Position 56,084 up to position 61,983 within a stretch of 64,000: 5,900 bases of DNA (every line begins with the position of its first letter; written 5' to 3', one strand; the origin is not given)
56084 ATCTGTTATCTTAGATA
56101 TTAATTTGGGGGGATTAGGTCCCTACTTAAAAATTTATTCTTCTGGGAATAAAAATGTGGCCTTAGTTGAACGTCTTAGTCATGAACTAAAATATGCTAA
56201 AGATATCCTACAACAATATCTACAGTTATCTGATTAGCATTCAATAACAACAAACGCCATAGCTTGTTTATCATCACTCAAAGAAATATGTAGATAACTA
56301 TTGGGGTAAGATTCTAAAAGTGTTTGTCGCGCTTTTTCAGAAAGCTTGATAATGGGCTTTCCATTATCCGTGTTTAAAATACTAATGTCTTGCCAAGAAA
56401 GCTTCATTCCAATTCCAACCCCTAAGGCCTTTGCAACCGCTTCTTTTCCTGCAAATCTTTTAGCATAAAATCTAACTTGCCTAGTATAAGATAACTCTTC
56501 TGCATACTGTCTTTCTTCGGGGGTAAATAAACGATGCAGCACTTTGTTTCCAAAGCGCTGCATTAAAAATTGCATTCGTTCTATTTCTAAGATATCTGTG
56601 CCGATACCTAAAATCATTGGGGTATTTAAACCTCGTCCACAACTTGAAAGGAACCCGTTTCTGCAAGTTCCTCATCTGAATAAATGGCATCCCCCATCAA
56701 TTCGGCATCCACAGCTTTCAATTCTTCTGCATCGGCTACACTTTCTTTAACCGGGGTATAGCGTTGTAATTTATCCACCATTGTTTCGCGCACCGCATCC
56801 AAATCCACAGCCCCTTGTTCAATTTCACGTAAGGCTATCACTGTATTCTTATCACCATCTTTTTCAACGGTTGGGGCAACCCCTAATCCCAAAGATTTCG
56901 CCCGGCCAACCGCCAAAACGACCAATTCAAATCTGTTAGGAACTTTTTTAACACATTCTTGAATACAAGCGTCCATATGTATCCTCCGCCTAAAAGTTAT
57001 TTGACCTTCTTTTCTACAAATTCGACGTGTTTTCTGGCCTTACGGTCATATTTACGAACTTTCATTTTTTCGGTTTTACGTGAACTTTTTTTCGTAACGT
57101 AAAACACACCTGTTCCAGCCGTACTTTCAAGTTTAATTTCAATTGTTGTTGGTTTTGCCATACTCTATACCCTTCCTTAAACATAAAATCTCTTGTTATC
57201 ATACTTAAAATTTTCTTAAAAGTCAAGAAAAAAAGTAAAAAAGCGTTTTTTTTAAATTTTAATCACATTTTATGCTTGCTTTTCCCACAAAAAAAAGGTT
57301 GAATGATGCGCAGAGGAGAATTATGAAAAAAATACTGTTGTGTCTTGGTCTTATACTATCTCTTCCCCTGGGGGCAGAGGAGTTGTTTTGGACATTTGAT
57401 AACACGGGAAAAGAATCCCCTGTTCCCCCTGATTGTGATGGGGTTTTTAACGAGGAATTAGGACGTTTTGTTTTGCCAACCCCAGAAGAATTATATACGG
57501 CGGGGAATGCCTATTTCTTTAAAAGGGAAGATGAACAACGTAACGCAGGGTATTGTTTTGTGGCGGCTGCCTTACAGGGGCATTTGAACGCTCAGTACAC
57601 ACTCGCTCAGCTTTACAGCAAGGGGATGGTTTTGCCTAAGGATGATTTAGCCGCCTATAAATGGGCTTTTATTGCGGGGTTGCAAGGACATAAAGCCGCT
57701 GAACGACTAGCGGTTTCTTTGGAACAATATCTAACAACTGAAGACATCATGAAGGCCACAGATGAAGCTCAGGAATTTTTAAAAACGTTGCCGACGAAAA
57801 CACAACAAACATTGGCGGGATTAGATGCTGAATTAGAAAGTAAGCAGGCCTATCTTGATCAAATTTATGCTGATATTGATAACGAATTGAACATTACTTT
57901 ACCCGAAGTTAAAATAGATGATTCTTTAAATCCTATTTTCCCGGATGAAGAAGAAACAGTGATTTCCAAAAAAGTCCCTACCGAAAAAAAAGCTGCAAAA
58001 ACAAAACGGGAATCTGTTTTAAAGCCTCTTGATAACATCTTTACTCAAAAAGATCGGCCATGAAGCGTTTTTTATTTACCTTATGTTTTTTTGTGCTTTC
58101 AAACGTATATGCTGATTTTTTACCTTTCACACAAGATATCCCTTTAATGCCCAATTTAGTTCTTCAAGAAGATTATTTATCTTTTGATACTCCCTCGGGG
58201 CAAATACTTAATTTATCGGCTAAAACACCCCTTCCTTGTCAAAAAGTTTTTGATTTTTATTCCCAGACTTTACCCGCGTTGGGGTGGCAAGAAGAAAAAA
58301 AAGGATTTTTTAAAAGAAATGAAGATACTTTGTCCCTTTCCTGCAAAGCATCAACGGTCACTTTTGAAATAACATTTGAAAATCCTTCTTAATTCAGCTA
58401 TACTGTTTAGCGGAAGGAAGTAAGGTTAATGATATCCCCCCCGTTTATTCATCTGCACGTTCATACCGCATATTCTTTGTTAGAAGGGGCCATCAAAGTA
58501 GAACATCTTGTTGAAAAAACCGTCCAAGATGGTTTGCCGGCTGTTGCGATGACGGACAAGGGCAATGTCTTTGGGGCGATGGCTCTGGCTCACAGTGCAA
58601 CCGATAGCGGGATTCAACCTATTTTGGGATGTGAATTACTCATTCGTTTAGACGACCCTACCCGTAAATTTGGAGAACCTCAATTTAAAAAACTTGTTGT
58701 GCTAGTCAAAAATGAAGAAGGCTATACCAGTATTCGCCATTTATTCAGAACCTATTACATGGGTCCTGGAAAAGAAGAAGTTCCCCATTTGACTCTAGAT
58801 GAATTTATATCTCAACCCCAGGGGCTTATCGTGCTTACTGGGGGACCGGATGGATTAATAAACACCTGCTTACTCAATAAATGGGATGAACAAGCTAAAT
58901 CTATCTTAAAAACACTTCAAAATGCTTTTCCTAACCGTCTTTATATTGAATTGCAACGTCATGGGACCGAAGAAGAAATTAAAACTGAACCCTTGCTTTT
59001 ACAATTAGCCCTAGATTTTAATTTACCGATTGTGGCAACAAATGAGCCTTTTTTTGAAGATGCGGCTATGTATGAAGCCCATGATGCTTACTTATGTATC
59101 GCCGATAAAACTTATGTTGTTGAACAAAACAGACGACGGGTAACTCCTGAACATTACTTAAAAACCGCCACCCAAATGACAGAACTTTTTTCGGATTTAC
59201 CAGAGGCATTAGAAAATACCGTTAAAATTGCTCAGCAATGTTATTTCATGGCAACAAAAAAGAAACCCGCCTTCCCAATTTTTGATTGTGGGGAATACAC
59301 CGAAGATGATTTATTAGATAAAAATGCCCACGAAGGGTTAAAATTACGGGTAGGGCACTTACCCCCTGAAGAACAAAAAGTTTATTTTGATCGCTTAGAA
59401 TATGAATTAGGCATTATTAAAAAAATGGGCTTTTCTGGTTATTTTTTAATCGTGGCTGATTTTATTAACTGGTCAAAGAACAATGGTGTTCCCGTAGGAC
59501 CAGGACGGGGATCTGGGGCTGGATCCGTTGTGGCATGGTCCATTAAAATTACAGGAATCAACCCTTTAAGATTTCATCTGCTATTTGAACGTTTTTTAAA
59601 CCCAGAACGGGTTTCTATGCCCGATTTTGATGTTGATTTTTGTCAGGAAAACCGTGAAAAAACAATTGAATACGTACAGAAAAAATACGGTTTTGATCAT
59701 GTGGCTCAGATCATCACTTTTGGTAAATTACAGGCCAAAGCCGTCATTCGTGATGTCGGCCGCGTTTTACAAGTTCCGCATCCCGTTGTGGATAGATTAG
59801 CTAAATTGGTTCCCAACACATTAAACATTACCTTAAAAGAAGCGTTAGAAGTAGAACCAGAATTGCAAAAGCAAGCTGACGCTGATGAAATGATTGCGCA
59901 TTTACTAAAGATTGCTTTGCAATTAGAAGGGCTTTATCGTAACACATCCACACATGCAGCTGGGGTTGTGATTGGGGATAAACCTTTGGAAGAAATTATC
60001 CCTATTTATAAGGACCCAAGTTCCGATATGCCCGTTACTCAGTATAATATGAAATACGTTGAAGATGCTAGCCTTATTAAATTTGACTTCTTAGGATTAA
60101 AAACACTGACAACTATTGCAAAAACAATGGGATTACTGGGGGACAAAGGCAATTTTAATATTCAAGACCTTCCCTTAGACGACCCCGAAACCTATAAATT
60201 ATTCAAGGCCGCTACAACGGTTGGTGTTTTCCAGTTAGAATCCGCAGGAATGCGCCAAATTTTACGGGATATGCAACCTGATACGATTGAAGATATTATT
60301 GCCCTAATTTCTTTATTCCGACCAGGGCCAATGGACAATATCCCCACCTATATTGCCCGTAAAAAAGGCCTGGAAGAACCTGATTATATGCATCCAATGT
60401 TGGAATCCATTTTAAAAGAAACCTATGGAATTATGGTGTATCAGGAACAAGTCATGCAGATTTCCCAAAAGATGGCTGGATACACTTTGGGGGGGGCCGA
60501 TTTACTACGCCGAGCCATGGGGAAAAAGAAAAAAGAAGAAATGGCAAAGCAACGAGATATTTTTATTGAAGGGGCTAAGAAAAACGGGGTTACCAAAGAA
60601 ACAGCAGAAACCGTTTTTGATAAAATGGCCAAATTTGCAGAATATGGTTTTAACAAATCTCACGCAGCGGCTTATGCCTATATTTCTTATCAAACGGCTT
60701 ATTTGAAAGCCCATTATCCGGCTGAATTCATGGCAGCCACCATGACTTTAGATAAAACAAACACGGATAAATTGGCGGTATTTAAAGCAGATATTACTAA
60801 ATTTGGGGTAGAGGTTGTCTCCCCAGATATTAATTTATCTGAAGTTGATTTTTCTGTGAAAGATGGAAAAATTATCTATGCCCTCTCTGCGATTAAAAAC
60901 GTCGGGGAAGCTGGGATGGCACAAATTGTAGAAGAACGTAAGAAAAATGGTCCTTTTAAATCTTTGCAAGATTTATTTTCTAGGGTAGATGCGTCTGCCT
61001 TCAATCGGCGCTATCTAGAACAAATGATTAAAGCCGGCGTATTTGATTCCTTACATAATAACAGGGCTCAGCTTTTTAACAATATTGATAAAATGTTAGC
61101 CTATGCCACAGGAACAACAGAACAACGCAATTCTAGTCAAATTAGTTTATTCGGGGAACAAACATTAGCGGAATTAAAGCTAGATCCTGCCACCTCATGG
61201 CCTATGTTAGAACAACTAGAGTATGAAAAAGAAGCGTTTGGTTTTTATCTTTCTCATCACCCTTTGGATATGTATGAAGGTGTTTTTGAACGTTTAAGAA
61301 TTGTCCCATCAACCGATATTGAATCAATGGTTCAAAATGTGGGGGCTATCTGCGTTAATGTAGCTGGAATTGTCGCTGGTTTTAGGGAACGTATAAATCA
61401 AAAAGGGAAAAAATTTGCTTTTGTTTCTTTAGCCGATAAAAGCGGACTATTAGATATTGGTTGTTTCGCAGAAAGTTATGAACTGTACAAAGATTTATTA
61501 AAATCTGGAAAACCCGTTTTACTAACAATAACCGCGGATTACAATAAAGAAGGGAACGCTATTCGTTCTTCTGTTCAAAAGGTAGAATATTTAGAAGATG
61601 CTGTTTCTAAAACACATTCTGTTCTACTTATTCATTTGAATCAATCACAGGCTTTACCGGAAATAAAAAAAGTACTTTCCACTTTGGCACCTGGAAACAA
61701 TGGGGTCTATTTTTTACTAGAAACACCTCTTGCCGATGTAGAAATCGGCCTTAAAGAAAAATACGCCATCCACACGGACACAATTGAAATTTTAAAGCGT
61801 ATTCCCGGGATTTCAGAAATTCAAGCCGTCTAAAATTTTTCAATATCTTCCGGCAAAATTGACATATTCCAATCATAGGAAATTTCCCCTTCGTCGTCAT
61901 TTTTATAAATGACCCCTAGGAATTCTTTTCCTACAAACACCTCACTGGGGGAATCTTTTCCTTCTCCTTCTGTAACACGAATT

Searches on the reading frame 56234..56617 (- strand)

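Call 20: search_protein_families(library=pfam, proteins=[window:56234-56617:-], max_evalue=0.5)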
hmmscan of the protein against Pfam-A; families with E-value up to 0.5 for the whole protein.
window:56234-56617:- (127 aa): 2 families
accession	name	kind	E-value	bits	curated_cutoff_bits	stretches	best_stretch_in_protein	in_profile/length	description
PF01648.25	ACPS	-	1.4e-20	73.9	25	1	4-105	1-101/111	4'-phosphopantetheinyl transferase superfamily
PF22129.1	CjCas9_WED-like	-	0.2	11.7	24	1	49-68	9-28/39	CRISPR-associated endonuclease CjCas9 wedge domain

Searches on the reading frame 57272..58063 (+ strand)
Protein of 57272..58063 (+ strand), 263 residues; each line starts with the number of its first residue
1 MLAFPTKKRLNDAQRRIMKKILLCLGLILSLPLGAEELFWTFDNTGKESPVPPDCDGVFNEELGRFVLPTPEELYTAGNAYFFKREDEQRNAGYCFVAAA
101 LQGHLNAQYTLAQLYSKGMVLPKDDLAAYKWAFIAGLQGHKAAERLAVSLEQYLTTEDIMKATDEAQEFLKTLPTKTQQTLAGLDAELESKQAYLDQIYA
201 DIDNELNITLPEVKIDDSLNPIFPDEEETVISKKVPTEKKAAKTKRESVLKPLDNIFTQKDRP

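Call 20: search_protein_families(library=pfam, proteins=[window:57272-58063:+], max_evalue=0.5)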
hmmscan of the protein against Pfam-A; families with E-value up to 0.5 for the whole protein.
window:57272-58063:+ (263 aa): 2 families
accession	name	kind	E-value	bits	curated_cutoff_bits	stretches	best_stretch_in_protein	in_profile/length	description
PF08238.18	Sel1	-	0.022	15.8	30.7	1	107-140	3-36/36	Sel1 repeat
PF16550.10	RPN13_C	-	0.17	12.5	39.3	1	134-192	4-66/112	UCH-binding domain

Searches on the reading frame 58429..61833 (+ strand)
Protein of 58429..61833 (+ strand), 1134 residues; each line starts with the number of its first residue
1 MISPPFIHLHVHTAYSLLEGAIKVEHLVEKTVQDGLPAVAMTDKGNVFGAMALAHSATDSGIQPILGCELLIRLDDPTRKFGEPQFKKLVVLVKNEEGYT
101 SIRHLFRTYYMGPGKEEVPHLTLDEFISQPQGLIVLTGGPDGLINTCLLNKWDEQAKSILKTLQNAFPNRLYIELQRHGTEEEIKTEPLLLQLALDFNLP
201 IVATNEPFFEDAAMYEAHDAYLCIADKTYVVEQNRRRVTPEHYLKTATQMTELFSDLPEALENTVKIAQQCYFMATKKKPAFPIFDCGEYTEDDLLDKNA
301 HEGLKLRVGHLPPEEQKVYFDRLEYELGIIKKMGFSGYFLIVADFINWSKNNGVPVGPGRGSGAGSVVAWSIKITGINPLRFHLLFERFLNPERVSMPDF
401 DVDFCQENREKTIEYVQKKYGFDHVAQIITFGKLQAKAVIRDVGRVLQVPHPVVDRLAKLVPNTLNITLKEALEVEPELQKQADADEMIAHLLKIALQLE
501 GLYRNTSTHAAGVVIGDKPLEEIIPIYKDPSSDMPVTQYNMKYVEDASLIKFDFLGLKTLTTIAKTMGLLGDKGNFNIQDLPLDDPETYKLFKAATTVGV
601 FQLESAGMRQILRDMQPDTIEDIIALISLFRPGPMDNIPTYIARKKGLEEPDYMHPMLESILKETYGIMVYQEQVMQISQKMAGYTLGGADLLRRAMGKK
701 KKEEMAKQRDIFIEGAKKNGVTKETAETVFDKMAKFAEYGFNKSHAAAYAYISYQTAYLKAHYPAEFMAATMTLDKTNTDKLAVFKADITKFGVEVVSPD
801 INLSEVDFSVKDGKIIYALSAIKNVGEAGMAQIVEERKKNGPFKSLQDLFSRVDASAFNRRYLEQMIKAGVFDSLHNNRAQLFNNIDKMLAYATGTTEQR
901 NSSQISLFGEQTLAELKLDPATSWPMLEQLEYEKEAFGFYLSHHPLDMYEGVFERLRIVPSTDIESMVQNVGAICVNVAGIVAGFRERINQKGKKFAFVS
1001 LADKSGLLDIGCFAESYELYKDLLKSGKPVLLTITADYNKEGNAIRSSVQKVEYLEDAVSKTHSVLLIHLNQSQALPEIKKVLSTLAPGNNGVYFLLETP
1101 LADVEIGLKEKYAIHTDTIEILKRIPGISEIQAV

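Call 20: search_protein_families(library=pfam, proteins=[window:58429-61833:+], max_evalue=0.5)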
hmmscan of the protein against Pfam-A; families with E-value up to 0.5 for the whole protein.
window:58429-61833:+ (1134 aa): 8 families
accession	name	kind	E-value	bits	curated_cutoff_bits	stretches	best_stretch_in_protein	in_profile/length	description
PF07733.18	DNA_pol3_alpha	-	1.1e-100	337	23.9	1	296-556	3-260/260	Bacterial DNA polymerase III alpha NTPase domain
PF17657.6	DNA_pol3_finger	-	1.1e-66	223.7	22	1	559-720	1-166/166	Bacterial DNA polymerase III alpha subunit finger domain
PF02811.25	PHP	-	1.4e-34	120.3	26.4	1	8-178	1-164/164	PHP domain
PF14579.12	HHH_6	-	3.5e-31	107.7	25.6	1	793-882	1-90/90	Helix-hairpin-helix motif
PF01336.31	tRNA_anti-codon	-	1.7e-05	25.1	27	1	976-1033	1-54/75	OB-fold nucleic acid binding domain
PF12836.13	HHH_3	-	5.5e-05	23.6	27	1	819-849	16-46/65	Helix-hairpin-helix motif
PF04919.18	DUF655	-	0.00066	20.1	22.2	1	816-855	115-153/181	Protein of unknown function (DUF655)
PF16124.10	RecQ_Zn_bind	-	0.035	15.3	25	1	863-912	7-54/66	RecQ zinc-binding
